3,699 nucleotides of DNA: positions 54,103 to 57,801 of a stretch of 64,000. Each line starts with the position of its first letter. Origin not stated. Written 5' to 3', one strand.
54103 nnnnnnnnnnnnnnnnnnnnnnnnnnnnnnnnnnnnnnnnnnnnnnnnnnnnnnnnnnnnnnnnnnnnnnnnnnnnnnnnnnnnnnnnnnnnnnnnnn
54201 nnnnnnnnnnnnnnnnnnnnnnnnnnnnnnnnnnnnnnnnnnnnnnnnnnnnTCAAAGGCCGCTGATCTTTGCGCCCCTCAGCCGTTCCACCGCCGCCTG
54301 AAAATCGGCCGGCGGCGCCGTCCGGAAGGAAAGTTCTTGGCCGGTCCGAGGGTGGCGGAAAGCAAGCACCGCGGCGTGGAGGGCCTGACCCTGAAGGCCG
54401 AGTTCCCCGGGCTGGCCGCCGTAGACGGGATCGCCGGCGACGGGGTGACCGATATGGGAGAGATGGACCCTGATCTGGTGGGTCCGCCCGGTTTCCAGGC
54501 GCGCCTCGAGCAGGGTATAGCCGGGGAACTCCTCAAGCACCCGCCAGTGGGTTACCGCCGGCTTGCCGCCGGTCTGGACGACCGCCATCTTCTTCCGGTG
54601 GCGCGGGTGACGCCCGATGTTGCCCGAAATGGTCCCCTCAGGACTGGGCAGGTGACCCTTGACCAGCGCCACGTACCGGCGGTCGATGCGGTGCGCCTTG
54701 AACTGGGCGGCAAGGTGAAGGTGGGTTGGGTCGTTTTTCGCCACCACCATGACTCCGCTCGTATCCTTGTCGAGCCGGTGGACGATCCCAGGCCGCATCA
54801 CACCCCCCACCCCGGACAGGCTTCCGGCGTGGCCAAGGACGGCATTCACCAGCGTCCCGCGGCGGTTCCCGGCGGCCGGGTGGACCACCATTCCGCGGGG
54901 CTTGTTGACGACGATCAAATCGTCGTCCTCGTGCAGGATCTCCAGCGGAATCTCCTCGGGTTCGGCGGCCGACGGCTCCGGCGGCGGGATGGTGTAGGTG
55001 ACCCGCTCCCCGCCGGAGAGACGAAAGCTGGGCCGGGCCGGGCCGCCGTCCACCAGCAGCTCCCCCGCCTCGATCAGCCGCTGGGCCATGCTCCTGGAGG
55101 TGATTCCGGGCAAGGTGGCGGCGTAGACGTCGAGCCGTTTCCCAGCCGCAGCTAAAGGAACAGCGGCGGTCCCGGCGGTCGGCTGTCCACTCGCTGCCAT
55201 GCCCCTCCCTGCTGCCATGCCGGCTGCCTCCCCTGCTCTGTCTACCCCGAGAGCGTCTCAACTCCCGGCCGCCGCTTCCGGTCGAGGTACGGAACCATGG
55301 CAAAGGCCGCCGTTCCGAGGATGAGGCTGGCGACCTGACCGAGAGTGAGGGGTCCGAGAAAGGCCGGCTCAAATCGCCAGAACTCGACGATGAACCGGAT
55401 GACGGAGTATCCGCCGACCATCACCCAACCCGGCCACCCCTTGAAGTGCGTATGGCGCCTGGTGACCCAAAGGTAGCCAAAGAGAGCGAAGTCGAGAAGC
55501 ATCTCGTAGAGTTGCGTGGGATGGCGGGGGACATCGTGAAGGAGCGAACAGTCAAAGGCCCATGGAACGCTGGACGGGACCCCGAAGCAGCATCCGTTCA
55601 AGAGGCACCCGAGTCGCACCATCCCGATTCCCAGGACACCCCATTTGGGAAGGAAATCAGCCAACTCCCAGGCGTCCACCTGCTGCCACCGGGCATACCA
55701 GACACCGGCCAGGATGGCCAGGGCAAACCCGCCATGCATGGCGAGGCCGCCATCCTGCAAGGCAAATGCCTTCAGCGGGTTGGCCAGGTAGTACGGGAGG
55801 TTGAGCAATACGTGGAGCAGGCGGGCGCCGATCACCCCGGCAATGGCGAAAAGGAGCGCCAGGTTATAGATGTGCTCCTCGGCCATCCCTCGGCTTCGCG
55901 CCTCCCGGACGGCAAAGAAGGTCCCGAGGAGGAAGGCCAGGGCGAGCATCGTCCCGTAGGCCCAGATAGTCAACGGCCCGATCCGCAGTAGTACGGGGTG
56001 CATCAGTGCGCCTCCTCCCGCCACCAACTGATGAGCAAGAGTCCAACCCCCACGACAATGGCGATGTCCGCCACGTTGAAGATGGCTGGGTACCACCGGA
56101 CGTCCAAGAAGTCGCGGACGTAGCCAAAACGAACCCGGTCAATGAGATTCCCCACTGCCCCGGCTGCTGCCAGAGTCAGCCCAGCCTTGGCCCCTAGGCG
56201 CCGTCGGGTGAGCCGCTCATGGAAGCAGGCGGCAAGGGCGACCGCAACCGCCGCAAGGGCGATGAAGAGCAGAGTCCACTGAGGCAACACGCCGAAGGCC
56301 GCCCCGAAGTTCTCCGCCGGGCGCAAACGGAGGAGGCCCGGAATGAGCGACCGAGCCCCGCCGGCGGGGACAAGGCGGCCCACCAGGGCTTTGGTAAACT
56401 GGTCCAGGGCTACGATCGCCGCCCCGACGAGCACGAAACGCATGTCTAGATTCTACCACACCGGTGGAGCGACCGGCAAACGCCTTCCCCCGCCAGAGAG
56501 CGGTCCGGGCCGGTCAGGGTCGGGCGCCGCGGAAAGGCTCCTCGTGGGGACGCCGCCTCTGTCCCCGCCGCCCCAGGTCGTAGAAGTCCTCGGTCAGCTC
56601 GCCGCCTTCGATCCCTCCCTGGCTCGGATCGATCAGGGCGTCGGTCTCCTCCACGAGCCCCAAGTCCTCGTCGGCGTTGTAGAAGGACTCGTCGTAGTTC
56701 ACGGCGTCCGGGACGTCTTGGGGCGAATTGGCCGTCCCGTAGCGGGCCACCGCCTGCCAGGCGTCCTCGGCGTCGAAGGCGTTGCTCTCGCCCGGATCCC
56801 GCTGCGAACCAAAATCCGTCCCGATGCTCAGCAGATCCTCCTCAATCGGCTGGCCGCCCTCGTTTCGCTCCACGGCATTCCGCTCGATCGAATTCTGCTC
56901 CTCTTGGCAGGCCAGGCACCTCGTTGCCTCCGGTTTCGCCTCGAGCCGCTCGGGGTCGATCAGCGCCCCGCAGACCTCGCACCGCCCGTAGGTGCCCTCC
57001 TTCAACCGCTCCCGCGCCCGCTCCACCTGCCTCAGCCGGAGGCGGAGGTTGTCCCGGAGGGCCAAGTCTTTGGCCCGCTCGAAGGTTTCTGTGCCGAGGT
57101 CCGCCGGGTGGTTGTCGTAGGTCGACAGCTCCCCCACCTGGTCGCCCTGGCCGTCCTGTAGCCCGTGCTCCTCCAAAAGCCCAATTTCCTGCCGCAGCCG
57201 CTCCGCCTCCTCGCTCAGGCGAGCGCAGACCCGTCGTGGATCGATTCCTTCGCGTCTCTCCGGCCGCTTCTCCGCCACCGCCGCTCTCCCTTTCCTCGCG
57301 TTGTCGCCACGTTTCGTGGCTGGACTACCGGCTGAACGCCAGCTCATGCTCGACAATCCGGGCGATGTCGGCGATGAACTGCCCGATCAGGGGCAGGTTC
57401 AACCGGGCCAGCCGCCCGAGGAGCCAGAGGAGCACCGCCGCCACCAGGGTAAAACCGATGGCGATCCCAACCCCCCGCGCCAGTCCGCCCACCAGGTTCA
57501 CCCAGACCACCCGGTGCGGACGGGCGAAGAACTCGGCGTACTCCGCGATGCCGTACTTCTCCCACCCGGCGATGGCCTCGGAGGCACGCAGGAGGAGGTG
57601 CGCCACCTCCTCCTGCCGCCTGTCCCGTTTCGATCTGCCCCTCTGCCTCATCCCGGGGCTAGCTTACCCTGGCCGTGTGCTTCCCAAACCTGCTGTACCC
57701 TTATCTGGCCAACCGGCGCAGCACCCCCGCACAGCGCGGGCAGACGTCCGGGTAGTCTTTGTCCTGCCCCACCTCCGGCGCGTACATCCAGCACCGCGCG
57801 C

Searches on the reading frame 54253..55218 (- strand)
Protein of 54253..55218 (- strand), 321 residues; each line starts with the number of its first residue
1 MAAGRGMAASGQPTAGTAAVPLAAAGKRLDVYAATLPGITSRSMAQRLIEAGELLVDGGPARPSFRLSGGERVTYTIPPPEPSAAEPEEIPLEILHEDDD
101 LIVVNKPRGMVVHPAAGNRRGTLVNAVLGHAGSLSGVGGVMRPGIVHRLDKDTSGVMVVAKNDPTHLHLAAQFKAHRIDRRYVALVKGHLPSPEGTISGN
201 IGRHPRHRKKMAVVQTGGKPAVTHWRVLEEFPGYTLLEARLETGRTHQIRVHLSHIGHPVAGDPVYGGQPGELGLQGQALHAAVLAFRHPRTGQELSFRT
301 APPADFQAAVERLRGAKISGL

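Call 74: search_protein_families(library=pfam, proteins=[window:54253-55218:-], max_evalue=0.00001)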
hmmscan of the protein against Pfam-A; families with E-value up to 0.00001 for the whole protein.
window:54253-55218:- (321 aa): 2 families
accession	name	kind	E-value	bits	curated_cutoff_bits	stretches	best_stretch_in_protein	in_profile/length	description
PF00849.27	PseudoU_synth_2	-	3.5e-36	125.2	26.8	1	100-255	1-152/152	RNA pseudouridylate synthase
PF01479.30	S4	-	1.5e-09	37.8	22.8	1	28-73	2-48/48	S4 domain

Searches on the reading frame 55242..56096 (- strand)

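Call 74: search_protein_families(library=pfam, proteins=[window:55242-56096:-], max_evalue=0.00001)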
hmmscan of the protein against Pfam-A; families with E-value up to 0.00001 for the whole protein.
window:55242-56096:- (284 aa): 1 family
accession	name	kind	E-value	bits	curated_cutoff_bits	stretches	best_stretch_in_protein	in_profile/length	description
PF01790.23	LGT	-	8.4e-60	202.5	24.9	1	34-268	1-238/240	Prolipoprotein diacylglyceryl transferase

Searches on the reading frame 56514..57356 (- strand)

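Call 74: search_protein_families(library=pfam, proteins=[window:56514-57356:-], max_evalue=0.00001)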
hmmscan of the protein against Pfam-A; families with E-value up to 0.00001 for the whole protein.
window:56514-57356:- (280 aa): 1 family
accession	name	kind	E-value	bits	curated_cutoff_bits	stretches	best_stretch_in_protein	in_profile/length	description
PF01258.23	zf-dskA_traR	-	1.1e-12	48.1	24.9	1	121-153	1-33/36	Prokaryotic dksA/traR C4-type zinc finger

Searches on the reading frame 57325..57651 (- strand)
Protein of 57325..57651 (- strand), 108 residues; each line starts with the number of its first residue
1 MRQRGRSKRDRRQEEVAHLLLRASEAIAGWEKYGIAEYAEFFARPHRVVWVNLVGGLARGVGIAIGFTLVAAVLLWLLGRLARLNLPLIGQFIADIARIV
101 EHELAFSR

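Call 74: search_protein_families(library=pfam, proteins=[window:57325-57651:-], max_evalue=0.00001)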
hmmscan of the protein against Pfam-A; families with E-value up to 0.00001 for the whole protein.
window:57325-57651:- (108 aa): 1 family
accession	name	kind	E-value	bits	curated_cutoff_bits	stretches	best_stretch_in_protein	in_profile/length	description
PF18910.5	DUF5665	-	6e-20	71.5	27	1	45-101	2-56/56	Domain of unknown function (DUF5665)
